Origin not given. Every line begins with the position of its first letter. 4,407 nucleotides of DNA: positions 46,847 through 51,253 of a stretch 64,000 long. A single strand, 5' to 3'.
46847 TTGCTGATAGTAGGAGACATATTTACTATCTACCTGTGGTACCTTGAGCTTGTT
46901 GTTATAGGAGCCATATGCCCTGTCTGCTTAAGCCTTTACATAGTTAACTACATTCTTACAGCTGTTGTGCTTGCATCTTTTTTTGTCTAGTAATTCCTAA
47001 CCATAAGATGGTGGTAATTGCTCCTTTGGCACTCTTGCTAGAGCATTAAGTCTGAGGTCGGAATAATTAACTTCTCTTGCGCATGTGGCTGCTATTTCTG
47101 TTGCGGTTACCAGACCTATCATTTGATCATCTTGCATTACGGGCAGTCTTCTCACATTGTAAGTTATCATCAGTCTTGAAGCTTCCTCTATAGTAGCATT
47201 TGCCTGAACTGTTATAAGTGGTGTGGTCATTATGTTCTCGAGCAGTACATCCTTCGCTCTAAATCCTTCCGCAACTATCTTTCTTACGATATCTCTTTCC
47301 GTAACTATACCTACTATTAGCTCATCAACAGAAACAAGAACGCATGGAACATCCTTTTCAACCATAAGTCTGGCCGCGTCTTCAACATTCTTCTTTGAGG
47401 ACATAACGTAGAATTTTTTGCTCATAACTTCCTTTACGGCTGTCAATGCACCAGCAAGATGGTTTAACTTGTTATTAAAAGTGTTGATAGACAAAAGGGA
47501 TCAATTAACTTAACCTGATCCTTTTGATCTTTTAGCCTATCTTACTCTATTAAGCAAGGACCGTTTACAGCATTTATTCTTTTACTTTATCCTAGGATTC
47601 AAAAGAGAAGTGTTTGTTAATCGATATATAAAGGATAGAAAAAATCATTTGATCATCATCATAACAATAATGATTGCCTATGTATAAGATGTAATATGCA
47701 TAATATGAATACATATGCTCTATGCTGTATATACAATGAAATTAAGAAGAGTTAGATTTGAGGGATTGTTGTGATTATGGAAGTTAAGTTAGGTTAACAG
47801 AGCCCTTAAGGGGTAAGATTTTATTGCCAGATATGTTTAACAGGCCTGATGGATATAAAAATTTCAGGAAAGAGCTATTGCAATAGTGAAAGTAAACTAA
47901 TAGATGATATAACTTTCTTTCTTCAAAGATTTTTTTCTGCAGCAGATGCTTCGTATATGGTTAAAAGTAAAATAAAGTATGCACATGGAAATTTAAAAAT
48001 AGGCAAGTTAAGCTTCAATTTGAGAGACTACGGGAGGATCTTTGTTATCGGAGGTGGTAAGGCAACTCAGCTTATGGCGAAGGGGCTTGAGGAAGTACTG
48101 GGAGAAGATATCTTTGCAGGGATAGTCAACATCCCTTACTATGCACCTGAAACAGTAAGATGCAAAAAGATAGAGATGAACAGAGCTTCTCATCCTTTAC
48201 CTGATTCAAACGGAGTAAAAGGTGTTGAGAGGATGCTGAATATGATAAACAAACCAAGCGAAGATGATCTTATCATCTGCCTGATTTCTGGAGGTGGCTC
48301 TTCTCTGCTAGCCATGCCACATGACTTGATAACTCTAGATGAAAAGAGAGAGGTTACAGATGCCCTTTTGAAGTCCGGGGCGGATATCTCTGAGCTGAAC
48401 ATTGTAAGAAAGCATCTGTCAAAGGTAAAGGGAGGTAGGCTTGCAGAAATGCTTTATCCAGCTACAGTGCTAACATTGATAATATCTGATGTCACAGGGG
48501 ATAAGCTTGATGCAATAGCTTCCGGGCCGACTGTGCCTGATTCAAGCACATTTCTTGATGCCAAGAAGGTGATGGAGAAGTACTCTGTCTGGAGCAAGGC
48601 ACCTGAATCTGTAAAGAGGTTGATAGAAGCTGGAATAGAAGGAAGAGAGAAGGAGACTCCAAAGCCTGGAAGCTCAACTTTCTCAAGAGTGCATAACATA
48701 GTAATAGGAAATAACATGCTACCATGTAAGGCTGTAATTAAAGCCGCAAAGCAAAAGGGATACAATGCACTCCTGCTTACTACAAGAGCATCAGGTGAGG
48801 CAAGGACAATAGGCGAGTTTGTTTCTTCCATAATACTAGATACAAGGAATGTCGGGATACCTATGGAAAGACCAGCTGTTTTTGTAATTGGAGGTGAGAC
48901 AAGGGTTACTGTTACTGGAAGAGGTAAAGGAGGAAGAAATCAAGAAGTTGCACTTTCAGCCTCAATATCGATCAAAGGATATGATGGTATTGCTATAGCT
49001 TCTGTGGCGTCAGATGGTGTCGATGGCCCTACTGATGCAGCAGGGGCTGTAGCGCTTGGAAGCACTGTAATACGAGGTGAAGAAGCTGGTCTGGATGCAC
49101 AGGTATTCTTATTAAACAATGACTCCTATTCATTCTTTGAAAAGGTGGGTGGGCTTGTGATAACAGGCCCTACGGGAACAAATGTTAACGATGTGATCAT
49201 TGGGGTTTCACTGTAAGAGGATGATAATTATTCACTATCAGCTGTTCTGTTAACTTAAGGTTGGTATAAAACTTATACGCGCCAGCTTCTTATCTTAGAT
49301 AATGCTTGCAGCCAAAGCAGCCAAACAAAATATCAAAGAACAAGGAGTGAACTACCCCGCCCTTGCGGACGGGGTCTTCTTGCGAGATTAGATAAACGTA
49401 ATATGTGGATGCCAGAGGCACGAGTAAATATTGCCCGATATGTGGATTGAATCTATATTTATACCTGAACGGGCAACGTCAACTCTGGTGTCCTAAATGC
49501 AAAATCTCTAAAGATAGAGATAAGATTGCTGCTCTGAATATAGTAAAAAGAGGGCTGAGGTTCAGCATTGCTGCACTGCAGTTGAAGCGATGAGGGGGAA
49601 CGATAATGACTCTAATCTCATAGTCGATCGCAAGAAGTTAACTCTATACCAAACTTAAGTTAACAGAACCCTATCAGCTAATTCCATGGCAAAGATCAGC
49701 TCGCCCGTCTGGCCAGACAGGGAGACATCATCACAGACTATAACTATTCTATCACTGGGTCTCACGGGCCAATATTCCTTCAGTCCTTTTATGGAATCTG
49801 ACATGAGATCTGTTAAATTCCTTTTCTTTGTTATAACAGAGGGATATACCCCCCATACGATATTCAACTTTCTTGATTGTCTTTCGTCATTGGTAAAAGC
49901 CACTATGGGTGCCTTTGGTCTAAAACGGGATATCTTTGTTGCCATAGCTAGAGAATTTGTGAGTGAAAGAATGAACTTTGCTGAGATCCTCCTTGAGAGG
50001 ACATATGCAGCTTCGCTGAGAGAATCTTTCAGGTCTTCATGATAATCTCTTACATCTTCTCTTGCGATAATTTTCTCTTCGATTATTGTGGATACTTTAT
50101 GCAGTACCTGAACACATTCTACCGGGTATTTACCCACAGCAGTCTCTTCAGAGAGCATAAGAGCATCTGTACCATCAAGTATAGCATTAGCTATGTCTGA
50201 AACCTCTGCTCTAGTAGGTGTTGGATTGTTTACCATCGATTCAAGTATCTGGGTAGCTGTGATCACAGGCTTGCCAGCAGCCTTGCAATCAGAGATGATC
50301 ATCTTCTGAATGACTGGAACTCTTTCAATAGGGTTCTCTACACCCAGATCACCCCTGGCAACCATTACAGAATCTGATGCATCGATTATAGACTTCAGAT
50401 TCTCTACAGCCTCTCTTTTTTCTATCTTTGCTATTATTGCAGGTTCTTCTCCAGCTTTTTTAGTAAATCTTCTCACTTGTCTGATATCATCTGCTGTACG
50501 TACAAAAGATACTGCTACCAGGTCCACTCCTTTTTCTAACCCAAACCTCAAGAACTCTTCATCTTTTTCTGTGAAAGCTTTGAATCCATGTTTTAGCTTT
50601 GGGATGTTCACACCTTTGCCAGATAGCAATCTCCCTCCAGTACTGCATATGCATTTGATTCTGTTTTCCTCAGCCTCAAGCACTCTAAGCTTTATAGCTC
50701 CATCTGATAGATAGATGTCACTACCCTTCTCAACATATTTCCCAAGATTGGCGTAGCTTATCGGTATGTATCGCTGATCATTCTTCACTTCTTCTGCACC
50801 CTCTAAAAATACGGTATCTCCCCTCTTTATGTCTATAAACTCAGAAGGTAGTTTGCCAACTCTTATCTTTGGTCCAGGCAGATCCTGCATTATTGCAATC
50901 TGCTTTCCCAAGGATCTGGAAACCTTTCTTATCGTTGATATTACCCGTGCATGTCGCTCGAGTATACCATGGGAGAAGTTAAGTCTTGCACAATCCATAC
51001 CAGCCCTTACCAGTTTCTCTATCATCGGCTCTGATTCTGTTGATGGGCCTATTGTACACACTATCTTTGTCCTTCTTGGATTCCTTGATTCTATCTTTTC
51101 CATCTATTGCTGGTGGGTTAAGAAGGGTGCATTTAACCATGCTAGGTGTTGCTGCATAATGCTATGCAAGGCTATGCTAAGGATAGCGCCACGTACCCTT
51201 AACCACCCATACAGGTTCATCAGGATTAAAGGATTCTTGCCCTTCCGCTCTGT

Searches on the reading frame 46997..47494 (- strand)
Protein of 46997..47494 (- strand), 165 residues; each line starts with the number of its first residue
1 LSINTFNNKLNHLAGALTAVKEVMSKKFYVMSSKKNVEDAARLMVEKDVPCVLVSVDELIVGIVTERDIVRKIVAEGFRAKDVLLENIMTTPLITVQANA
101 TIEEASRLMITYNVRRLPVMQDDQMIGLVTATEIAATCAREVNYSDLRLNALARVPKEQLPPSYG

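Call 59: search_protein_families(library=pfam, proteins=[window:46997-47494:-], max_evalue=0.001)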
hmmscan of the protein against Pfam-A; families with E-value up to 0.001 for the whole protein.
window:46997-47494:- (165 aa): 1 family
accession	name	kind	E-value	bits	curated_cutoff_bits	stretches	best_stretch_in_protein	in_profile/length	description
PF00571.33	CBS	-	1.3e-25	89.8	24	2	86-135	2-52/57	CBS domain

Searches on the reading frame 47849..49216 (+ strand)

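Call 59: search_protein_families(library=pfam, proteins=[window:47849-49216:+], max_evalue=0.001)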
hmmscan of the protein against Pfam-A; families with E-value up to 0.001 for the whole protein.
window:47849-49216:+ (455 aa): 2 families
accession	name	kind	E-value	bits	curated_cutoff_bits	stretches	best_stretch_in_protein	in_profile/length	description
PF13660.11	DUF4147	-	2.1e-77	260.2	23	1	29-260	10-234/234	Domain of unknown function (DUF4147)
PF05161.18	MOFRL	-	4.8e-37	126.8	28.3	1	344-448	2-106/106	MOFRL family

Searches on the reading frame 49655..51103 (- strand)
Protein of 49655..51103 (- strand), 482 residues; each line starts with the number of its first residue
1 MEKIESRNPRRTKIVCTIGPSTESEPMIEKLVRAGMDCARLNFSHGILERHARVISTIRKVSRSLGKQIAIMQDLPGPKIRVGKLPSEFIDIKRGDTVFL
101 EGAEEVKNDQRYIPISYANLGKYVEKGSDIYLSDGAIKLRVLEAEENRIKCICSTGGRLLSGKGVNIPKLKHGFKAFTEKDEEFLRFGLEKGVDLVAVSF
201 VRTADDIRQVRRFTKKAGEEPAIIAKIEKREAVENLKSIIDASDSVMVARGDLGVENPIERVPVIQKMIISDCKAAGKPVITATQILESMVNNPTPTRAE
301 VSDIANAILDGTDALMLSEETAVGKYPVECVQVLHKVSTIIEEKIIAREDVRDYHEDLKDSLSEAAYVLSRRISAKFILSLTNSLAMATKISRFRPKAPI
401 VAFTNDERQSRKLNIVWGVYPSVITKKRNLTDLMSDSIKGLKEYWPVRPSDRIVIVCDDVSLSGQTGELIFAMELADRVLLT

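Call 16: search_protein_families(library=pfam, proteins=[window:49655-51103:-])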
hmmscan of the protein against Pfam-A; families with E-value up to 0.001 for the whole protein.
window:49655-51103:- (482 aa): 3 families
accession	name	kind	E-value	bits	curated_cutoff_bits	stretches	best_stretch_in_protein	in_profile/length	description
PF00224.27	PK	-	3.2e-118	395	30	1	10-331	2-328/328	Pyruvate kinase, barrel domain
PF02887.21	PK_C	-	4.7e-20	72.2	28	1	360-460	1-101/114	Pyruvate kinase, alpha/beta domain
PF03328.21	HpcH_HpaI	-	0.00013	21.8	25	0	188-249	80-150/221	HpcH/HpaI aldolase/citrate lyase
